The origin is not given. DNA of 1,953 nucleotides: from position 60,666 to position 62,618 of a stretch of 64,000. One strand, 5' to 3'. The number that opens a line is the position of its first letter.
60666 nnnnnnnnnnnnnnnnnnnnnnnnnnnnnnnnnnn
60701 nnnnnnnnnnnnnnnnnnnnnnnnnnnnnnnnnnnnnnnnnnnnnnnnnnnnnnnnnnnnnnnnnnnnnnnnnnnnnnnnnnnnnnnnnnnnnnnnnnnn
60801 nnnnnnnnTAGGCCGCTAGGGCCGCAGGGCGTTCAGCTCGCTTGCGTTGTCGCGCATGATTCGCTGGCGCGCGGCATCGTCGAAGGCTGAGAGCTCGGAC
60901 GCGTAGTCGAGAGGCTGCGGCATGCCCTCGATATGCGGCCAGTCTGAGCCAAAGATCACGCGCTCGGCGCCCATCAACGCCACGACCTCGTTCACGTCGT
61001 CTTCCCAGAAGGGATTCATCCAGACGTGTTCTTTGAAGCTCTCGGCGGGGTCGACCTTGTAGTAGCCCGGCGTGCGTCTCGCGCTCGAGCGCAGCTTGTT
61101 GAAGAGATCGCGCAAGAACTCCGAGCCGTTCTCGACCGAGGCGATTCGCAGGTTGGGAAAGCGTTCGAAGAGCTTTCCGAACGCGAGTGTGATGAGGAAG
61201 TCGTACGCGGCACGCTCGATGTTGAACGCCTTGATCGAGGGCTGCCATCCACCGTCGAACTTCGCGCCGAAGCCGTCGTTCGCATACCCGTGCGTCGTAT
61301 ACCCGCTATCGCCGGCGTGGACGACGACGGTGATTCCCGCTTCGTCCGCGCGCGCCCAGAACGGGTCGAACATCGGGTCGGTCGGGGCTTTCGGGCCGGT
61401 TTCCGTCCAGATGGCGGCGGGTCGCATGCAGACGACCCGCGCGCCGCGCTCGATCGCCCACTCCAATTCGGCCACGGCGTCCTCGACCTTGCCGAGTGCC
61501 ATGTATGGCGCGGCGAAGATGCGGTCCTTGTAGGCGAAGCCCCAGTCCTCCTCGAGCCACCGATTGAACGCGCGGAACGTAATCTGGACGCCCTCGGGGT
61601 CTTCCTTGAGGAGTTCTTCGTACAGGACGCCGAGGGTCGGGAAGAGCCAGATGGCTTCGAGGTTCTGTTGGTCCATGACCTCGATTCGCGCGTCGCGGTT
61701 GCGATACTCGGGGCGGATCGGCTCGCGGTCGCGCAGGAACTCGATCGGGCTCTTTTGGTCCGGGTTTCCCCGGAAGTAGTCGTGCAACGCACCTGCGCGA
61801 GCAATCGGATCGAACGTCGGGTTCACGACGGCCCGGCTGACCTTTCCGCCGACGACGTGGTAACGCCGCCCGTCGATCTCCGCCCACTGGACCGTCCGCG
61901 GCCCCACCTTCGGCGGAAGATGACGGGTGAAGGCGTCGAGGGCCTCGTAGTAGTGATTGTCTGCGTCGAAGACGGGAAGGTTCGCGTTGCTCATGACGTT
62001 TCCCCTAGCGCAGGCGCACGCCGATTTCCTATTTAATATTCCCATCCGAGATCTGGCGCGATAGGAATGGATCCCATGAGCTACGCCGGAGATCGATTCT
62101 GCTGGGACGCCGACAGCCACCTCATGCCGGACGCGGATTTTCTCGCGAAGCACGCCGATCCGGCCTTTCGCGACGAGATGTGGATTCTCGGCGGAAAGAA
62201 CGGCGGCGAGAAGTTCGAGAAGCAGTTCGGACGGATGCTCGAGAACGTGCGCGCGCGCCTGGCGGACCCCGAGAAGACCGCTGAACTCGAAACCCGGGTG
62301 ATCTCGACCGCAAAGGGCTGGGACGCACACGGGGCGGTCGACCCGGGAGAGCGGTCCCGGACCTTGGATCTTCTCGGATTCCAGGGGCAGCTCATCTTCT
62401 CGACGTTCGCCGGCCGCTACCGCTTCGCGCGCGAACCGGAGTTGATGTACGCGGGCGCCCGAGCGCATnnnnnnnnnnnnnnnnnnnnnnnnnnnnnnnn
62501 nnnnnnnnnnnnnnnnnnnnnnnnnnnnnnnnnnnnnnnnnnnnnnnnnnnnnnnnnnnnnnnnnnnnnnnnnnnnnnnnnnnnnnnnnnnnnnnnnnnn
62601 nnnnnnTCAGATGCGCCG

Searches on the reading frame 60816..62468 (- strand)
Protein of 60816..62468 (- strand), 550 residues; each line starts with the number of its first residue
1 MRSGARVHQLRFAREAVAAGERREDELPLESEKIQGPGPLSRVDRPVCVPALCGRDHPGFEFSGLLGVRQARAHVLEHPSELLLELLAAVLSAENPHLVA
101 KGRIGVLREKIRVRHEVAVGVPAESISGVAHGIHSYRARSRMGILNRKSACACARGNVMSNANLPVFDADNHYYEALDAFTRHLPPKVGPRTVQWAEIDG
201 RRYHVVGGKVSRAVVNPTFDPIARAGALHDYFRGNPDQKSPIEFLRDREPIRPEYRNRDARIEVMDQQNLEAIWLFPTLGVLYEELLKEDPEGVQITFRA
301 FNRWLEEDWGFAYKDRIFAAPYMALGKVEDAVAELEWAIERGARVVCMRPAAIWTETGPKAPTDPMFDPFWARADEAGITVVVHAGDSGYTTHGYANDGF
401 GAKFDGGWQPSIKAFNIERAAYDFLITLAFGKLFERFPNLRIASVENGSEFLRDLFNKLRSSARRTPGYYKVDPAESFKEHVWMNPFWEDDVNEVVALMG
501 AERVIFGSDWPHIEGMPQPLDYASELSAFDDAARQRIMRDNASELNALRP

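Call 69: search_protein_families(library=pfam, proteins=[window:60816-62468:-], max_evalue=0.0001)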
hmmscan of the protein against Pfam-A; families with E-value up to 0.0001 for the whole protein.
window:60816-62468:- (550 aa): 1 family
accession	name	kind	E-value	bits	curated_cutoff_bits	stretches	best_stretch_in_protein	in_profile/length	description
PF04909.20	Amidohydro_2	-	5.1e-22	79.4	26.4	1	259-545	22-286/289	Amidohydrolase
